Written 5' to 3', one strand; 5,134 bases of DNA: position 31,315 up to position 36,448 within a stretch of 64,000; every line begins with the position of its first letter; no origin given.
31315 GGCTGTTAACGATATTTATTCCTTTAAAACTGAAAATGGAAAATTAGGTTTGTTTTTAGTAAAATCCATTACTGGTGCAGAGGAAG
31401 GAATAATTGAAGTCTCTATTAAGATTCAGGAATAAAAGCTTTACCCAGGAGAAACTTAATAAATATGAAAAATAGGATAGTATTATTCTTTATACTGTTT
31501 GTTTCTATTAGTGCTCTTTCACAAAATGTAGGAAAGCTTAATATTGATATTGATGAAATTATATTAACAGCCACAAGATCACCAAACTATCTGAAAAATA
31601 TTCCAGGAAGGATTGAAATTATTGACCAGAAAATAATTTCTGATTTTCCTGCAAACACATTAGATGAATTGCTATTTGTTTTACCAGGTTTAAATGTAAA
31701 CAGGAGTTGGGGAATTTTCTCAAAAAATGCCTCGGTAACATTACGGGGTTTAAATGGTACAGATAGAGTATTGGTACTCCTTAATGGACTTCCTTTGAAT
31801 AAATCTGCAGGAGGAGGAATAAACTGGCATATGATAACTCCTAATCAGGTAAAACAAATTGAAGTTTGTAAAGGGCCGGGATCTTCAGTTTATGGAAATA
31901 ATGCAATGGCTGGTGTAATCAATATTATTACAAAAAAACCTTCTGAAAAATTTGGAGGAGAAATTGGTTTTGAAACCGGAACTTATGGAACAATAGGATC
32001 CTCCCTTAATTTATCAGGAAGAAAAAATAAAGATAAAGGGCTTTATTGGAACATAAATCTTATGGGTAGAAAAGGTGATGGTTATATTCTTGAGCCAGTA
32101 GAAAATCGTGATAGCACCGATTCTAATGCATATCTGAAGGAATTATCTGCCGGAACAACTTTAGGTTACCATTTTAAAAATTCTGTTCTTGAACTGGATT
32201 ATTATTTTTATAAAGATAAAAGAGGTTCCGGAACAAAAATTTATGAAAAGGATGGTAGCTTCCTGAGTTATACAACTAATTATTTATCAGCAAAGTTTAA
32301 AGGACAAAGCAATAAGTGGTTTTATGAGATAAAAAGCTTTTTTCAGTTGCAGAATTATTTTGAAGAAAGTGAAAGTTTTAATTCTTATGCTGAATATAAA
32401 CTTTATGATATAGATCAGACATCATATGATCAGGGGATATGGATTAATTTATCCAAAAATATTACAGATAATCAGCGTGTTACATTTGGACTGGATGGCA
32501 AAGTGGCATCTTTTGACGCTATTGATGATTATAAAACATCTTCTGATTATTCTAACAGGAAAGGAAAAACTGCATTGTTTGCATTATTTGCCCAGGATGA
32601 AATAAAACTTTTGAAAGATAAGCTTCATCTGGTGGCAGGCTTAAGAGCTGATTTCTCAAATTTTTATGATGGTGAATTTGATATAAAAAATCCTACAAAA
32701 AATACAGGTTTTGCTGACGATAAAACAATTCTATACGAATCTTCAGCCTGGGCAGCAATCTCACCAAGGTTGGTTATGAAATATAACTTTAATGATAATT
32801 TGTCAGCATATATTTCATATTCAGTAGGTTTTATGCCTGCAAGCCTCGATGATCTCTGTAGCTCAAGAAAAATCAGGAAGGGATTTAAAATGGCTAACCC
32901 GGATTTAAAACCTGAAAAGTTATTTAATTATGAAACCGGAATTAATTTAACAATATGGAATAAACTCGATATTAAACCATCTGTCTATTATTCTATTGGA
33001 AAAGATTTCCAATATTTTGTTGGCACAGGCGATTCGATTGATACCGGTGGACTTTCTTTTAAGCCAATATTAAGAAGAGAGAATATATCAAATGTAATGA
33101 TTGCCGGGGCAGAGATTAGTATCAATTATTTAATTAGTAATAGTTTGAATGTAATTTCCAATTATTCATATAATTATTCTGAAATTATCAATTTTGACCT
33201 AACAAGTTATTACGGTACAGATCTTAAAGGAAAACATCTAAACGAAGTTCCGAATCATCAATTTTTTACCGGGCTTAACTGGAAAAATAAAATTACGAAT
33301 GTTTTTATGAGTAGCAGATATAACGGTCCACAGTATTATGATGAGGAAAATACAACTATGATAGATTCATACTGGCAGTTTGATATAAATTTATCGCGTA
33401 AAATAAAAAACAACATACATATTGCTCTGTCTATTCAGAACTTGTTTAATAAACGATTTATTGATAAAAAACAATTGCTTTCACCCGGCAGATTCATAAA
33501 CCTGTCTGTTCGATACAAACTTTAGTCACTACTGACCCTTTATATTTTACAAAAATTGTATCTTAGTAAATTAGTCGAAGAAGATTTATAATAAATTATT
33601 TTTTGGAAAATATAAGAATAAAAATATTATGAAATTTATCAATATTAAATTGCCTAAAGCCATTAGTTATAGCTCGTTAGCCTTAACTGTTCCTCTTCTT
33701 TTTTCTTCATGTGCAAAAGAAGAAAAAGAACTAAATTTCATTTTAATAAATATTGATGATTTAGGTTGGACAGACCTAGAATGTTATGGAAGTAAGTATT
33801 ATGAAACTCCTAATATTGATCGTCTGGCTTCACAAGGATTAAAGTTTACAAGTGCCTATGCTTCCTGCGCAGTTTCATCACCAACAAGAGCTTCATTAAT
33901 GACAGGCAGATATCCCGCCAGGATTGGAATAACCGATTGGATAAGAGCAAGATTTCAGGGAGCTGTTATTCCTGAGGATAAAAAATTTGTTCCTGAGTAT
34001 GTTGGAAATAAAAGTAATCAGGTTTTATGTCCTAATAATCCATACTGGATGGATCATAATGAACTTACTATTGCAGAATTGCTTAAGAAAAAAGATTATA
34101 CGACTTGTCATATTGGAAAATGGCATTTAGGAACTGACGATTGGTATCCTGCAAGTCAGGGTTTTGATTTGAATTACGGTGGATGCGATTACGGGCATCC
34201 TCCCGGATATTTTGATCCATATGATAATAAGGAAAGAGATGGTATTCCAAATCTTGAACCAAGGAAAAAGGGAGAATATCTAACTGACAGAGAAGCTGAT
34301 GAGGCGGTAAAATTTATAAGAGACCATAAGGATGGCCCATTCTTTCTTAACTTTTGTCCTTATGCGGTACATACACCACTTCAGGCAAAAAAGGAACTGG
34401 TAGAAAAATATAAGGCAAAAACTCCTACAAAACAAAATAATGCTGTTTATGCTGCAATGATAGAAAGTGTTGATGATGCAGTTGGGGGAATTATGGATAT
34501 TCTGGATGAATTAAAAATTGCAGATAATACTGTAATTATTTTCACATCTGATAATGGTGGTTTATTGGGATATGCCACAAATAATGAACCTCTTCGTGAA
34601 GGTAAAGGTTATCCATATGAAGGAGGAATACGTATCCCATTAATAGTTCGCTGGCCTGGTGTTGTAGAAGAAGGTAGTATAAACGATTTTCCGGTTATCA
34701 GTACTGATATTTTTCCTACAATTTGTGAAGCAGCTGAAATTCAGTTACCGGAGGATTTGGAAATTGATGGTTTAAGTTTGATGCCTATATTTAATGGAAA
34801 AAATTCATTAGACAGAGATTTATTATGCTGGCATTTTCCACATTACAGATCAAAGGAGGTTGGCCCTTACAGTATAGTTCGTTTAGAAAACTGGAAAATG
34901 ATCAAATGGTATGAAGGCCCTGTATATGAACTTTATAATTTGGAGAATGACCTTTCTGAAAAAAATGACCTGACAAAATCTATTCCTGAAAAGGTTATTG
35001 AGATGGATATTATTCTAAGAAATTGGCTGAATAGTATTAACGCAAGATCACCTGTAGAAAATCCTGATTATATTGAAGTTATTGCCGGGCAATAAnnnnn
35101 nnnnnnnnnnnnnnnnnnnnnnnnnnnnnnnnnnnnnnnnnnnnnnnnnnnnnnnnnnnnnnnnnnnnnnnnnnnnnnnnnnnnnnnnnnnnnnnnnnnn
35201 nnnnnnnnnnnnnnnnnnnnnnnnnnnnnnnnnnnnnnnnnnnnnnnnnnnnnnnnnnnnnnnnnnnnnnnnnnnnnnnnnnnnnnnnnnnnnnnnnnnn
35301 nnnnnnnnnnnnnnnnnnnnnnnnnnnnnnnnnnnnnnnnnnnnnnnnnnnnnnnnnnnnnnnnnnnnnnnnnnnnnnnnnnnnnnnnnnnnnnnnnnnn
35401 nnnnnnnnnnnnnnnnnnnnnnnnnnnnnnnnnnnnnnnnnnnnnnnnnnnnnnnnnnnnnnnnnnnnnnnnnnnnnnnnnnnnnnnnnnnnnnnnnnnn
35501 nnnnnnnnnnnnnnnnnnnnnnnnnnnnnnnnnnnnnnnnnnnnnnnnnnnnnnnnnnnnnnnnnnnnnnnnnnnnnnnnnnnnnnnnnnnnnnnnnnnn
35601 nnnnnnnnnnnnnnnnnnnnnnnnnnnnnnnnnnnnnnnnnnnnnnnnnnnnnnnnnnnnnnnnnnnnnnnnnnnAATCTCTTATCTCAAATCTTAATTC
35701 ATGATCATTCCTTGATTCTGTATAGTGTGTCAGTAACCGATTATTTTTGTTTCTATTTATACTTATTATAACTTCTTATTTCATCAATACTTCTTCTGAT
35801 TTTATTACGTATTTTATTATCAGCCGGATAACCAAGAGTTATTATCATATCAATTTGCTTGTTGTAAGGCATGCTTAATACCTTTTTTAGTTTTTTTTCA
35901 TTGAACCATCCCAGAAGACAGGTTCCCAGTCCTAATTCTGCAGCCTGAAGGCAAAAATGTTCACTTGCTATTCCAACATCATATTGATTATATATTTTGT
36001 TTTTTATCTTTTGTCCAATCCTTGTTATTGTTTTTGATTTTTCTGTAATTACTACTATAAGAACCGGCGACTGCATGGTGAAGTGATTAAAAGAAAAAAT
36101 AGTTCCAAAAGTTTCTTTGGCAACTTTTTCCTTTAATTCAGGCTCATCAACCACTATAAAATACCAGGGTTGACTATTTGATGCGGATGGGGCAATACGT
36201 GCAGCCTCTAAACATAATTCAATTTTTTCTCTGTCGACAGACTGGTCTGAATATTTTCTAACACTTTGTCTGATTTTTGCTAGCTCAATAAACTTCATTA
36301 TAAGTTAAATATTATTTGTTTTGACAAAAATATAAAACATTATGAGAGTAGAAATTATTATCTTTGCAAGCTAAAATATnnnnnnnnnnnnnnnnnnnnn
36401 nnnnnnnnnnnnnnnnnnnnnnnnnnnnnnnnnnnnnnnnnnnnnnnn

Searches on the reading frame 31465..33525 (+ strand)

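Call 32: search_protein_families(library=pfam, proteins=[window:31465-33525:+], max_evalue=0.0001)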
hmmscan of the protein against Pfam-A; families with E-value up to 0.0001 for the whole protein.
window:31465-33525:+ (686 aa): 2 families
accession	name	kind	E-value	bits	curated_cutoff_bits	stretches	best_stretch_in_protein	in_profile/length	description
PF00593.30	TonB_dep_Rec_b-barrel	-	3.9e-41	142.8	27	1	247-660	38-436/436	TonB dependent receptor-like, beta-barrel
PF07715.20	Plug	-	3.2e-22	79.5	23.9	1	44-151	3-107/107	TonB-dependent Receptor Plug Domain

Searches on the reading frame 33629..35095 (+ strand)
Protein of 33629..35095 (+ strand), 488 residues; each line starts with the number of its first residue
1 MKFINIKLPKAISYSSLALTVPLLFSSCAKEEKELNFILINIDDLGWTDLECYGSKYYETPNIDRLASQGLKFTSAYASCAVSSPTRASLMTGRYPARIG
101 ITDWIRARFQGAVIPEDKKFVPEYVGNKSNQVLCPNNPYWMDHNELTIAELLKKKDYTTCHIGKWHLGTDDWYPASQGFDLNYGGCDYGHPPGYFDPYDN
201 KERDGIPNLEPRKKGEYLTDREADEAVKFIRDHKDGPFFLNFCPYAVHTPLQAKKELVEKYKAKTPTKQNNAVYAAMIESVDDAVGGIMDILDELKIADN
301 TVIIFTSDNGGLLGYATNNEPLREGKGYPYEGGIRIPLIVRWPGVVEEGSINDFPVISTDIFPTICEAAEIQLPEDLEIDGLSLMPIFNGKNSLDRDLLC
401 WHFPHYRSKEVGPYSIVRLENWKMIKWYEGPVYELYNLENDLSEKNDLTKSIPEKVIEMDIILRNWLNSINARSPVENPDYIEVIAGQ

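Call 32: search_protein_families(library=pfam, proteins=[window:33629-35095:+], max_evalue=0.0001)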
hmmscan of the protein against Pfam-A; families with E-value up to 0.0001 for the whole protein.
window:33629-35095:+ (488 aa): 3 families
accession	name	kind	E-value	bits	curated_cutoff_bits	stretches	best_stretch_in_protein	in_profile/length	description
PF00884.28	Sulfatase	-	4.3e-56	190.9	25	1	36-370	2-300/301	Sulfatase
PF16347.10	SGSH_C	-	3.8e-19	69.8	29.3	1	327-452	9-135/154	N-sulphoglucosamine sulphohydrolase, C-terminal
PF01663.27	Phosphodiest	-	8.8e-15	55.6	23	1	38-310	2-220/342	Type I phosphodiesterase / nucleotide pyrophosphatase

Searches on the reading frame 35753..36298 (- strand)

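Call 32: search_protein_families(library=pfam, proteins=[window:35753-36298:-], max_evalue=0.0001)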
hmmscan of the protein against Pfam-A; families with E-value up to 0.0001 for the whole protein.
window:35753-36298:- (181 aa): 2 families
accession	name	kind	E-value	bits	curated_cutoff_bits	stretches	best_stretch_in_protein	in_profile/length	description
PF00881.29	Nitroreductase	-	1.7e-30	106.9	23.5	1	10-157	4-167/167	Nitroreductase family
PF14512.11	TM1586_NiRdase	-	3e-18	66.7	27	2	104-179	80-153/215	Putative TM nitroreductase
